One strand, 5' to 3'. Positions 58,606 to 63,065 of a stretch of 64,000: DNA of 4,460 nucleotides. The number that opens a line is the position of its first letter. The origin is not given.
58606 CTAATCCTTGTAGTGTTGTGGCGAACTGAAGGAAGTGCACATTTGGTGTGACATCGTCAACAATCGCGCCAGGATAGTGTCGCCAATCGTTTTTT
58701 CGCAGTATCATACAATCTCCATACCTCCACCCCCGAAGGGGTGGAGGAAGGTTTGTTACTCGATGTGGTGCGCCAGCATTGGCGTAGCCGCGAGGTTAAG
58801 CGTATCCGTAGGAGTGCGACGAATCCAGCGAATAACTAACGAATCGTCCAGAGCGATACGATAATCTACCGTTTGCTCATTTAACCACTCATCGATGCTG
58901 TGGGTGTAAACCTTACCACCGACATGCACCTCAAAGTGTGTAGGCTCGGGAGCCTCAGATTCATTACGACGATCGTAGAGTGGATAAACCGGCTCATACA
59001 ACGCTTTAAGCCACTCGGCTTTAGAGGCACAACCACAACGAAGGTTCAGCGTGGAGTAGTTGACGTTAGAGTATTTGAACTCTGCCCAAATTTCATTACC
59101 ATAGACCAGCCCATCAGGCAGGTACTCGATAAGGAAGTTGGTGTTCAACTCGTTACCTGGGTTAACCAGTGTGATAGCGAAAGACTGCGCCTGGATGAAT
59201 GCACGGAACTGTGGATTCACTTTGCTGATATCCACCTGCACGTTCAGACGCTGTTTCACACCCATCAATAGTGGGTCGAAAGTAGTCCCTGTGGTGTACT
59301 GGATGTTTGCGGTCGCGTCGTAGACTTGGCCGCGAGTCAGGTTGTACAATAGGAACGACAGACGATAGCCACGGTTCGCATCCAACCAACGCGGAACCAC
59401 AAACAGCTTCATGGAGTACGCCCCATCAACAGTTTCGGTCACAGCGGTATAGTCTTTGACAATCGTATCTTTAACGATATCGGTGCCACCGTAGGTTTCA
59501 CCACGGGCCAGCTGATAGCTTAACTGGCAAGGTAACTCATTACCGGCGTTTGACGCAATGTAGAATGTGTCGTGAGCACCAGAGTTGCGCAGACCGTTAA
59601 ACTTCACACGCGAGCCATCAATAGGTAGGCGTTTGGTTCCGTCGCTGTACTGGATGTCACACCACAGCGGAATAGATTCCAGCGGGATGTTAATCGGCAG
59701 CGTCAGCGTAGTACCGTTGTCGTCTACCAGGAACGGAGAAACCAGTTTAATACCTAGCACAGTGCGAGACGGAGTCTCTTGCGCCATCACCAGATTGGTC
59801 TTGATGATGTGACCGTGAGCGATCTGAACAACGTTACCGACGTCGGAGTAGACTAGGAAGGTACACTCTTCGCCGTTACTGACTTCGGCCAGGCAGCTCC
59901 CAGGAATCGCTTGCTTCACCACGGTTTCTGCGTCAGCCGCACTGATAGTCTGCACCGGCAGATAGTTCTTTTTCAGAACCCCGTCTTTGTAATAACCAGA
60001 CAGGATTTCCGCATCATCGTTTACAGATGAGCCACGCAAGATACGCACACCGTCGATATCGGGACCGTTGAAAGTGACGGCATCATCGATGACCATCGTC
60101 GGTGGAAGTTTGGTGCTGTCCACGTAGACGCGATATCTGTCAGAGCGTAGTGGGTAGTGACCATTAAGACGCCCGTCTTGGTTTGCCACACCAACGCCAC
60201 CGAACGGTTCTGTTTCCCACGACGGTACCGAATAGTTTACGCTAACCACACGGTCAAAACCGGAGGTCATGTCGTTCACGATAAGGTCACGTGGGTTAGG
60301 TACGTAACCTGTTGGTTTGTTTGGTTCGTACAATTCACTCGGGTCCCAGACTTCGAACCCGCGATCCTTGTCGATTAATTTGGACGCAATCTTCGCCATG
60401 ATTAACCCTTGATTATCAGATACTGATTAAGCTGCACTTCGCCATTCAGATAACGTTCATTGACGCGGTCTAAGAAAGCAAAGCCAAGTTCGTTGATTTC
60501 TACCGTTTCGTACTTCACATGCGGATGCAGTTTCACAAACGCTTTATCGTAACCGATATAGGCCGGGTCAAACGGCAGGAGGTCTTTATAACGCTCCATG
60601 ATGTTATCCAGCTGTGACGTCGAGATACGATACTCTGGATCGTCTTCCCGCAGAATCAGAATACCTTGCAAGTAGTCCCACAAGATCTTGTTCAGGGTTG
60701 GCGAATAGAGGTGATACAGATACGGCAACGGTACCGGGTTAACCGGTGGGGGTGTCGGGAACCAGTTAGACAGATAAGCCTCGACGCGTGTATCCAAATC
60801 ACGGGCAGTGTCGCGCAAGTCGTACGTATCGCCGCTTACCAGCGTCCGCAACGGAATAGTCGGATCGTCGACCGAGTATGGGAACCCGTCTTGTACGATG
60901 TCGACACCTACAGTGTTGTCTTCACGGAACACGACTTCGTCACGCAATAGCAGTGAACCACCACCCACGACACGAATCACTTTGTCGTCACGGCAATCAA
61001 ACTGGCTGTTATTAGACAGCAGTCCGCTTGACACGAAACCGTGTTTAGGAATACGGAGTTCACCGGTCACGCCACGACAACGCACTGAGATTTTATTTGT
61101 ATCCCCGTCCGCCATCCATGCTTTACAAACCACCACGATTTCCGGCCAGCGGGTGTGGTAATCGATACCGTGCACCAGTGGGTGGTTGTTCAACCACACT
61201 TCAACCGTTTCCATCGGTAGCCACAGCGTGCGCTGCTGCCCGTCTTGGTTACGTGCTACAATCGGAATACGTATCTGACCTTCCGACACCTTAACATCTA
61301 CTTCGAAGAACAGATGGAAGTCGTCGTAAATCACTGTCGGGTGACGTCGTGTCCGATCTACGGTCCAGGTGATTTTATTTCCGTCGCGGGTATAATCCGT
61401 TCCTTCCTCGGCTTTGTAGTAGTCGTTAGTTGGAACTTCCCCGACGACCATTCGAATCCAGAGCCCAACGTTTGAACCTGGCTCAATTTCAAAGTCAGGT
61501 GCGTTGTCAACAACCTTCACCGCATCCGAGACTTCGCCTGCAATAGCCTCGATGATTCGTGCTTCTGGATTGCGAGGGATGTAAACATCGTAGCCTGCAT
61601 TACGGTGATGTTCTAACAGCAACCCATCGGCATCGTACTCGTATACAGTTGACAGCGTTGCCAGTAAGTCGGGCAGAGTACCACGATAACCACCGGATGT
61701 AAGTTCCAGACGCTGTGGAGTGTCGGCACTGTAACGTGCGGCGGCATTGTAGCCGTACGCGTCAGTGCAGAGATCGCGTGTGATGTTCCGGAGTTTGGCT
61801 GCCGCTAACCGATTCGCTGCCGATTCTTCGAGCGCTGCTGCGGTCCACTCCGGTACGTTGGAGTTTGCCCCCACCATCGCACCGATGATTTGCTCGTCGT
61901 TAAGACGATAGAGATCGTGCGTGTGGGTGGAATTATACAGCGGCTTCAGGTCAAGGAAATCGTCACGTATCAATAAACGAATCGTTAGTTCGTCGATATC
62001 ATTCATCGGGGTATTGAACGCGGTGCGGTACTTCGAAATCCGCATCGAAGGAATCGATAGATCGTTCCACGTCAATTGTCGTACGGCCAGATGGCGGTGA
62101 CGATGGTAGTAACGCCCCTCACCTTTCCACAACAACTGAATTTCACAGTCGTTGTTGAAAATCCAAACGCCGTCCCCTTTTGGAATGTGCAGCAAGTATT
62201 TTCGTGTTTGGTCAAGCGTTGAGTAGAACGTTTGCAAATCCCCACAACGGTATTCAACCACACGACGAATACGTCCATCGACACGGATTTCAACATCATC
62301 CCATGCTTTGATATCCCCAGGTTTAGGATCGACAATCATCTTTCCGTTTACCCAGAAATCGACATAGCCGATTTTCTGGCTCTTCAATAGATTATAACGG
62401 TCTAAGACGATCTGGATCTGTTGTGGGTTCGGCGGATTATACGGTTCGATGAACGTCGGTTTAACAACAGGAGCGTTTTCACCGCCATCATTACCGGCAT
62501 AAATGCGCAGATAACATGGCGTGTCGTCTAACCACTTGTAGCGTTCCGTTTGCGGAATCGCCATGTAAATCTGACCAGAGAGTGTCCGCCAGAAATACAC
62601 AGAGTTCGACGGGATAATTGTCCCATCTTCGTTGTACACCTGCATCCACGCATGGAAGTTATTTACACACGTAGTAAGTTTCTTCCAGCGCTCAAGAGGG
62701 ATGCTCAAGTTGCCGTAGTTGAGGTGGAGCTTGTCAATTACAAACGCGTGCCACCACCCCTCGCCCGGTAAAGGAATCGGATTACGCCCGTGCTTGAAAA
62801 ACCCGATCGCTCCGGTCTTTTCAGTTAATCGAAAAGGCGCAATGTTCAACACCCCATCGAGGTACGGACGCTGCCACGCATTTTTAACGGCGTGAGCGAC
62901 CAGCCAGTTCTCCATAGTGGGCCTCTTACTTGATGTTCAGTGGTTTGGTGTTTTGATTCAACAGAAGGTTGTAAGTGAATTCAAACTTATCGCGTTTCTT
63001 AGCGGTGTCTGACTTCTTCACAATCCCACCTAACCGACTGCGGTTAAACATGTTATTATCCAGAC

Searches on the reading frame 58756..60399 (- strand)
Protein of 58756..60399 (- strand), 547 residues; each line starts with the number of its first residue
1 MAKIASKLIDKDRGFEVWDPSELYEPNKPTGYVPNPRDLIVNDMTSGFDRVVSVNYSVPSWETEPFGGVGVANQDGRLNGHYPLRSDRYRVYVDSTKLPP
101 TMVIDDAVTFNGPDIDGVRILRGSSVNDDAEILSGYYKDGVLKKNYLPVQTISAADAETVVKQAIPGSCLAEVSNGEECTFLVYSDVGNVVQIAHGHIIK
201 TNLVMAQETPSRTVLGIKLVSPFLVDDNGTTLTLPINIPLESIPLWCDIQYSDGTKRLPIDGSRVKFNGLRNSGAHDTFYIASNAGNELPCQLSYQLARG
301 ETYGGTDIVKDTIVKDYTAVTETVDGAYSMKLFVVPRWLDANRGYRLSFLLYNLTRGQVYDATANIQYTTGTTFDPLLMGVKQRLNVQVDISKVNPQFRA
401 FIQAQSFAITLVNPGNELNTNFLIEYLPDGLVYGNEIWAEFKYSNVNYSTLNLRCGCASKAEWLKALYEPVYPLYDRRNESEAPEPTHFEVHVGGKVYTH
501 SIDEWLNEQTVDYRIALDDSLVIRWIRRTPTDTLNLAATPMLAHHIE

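Call 68: search_protein_families(library=phrogs, proteins=[window:58756-60399:-], max_evalue=0.00001)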
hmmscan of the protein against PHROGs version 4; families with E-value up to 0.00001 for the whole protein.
window:58756-60399:- (547 aa): 2 families
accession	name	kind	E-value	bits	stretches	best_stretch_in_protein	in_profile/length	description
phrog_3430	-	head and packaging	2.4e-224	747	1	2-546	4-553/554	virion structural protein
phrog_27497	-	head and packaging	1.8e-34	119.1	1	91-539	115-564/2483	virion structural protein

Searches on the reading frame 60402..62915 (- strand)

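Call 68: search_protein_families(library=phrogs, proteins=[window:60402-62915:-], max_evalue=0.00001)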
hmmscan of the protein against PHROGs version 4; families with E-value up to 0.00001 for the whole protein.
window:60402-62915:- (837 aa): 1 family
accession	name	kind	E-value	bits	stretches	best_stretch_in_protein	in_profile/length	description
phrog_3184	-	unknown function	0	1155.2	1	1-837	1-847/848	-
